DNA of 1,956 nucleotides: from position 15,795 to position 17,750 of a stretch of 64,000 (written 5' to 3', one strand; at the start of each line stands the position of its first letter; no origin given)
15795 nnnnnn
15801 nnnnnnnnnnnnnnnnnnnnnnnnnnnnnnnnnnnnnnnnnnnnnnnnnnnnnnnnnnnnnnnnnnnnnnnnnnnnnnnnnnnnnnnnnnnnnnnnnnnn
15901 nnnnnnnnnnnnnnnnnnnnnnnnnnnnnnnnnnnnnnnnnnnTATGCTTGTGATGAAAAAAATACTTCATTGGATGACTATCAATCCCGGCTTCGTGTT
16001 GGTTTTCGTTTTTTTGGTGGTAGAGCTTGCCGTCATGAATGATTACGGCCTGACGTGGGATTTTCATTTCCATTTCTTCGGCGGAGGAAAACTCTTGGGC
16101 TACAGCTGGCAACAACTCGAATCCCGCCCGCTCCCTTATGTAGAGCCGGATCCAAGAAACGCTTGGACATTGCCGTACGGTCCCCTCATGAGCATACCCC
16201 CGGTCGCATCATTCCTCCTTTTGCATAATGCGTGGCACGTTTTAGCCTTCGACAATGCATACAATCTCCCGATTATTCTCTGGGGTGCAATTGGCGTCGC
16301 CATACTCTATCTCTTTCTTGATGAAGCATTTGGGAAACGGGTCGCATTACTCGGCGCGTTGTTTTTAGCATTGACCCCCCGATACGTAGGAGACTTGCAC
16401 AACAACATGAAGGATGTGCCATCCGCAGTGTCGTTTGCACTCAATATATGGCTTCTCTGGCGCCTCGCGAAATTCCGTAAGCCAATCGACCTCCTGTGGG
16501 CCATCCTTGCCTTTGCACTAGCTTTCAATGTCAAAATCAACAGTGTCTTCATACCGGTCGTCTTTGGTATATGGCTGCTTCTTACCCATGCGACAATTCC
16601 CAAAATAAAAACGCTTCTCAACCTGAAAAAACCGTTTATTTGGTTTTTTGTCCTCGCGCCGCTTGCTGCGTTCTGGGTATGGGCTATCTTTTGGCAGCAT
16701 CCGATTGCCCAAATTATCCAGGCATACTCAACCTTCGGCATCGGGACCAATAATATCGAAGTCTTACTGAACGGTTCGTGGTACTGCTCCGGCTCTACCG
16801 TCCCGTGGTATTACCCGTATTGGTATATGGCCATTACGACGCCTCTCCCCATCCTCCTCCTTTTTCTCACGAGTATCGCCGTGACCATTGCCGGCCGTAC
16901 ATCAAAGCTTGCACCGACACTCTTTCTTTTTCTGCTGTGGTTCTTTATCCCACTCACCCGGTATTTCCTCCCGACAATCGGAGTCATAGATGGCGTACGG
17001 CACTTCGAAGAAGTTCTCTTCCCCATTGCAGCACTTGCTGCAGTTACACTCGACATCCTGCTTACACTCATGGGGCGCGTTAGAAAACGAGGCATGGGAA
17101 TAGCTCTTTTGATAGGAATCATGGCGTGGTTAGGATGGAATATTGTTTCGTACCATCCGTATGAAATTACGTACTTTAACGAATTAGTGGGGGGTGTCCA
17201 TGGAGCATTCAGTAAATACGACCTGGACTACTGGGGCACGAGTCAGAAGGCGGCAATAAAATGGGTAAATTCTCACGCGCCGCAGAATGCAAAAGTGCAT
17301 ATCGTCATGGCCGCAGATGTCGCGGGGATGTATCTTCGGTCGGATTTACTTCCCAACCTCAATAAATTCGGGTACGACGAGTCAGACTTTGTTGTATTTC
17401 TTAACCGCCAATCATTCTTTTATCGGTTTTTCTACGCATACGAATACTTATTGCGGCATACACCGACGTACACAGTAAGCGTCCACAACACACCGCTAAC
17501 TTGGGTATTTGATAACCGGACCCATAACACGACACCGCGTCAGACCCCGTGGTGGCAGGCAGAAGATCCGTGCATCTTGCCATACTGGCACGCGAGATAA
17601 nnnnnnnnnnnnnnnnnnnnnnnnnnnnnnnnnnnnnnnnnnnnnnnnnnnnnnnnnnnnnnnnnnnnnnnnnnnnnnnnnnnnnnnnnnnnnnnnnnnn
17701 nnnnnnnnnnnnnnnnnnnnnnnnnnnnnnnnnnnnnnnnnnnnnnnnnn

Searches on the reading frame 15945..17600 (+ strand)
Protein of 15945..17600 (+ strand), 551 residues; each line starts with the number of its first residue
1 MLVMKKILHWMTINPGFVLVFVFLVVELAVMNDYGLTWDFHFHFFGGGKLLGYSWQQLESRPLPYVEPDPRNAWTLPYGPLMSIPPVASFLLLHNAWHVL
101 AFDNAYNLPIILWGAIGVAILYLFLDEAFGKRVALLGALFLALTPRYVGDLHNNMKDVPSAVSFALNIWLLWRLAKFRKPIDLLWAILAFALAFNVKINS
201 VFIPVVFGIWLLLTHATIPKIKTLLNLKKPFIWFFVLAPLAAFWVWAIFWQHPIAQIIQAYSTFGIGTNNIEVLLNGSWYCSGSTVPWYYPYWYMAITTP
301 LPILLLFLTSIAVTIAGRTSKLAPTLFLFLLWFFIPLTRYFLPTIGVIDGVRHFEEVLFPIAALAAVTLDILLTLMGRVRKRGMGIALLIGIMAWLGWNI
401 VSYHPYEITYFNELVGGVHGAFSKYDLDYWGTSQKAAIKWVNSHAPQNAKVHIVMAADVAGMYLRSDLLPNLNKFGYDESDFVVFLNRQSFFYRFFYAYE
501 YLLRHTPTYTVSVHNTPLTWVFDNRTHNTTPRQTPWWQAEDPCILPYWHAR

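Call 8: search_protein_families(library=pfam, proteins=[window:15945-17600:+], max_evalue=0.001)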
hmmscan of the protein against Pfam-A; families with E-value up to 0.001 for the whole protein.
window:15945-17600:+ (551 aa): 1 family
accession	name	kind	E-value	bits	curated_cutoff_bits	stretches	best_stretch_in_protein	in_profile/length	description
PF13231.12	PMT_2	-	1.9e-14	54.6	26.1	1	104-246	22-160/160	Dolichyl-phosphate-mannose-protein mannosyltransferase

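Call 83: find_homologous_proteins(query=window:15945-17600:+, max_evalue=1e-10)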
Query window:15945-17600:+ (551 aa): 210 proteins with E <= 1e-10 among 8000 candidates; the best 120 are listed.
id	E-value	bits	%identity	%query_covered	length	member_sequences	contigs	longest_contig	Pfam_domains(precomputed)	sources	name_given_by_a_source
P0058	0.0e+0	1254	98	100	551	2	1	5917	PF13231.13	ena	-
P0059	2.6e-266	903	69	100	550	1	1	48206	PF13231.13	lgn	-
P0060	1.5e-255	868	66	99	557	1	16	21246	PF13231.13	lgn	-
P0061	3.2e-254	863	66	99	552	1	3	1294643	PF13231.13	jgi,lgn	jgi:4-amino-4-deoxy-L-arabinose transferase-like glycosyltransferase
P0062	7.5e-253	859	68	99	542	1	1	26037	PF13231.13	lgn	-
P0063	6.1e-251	853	66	99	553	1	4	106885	PF13231.13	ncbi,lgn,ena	-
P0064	3.9e-245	833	67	97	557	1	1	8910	PF13231.13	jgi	-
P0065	7.8e-245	832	67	95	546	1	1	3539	PF13231.13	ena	-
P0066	1.6e-244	831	65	96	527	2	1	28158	PF13231.13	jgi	jgi:hypothetical protein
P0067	2.1e-242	824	65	96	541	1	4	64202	PF13231.13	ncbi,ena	-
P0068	4.5e-241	820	64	97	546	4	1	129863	PF13231.13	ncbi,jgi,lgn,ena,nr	ncbi:glycosyltransferase family 39 protein [Candidatus Woesebacteria bacterium]|jgi:hypothetical pro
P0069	5.2e-241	820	64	97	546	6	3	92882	PF13231.13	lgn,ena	-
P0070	6.5e-241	819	65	96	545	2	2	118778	PF13231.13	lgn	-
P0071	6.6e-241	819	61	99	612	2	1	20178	PF13231.13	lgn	-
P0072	9.4e-238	809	66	95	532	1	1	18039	PF13231.13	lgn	-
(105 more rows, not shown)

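Call 102: find_encoding_contigs(protein=P0059, flank=10000, max_places=2)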
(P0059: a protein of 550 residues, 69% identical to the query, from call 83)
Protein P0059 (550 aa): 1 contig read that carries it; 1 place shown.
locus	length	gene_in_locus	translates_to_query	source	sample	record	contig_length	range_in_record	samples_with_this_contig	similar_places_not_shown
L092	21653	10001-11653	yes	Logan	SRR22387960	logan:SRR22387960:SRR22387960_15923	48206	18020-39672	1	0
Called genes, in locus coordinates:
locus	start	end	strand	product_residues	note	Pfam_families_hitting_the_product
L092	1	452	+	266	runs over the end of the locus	PF00560:LRR_1 (faint), PF25019:LRR_R13L1-DRL21 (faint), PF23598:LRR_14, PF12799:LRR_4 (faint), PF13855:LRR_8 (weak)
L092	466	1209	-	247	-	PF13489:Methyltransf_23, PF08241:Methyltransf_11, PF08242:Methyltransf_12 (weak), PF13649:Methyltransf_25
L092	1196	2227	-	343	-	PF00535:Glycos_transf_2, PF10111:Glyco_tranf_2_2, PF13641:Glyco_tranf_2_3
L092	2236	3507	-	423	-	PF00155:Aminotran_1_2 (weak), PF01041:DegT_DnrJ_EryC1, PF01212:Beta_elim_lyase (faint)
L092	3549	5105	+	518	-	-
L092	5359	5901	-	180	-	PF14602:Hexapep_2 (faint), PF00132:Hexapep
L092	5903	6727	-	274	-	PF00535:Glycos_transf_2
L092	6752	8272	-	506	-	-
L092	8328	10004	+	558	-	-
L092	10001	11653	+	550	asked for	PF13231:PMT_2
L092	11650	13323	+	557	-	-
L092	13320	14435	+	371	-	-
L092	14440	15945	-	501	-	PF13231:PMT_2 (weak)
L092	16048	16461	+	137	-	-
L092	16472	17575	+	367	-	PF01041:DegT_DnrJ_EryC1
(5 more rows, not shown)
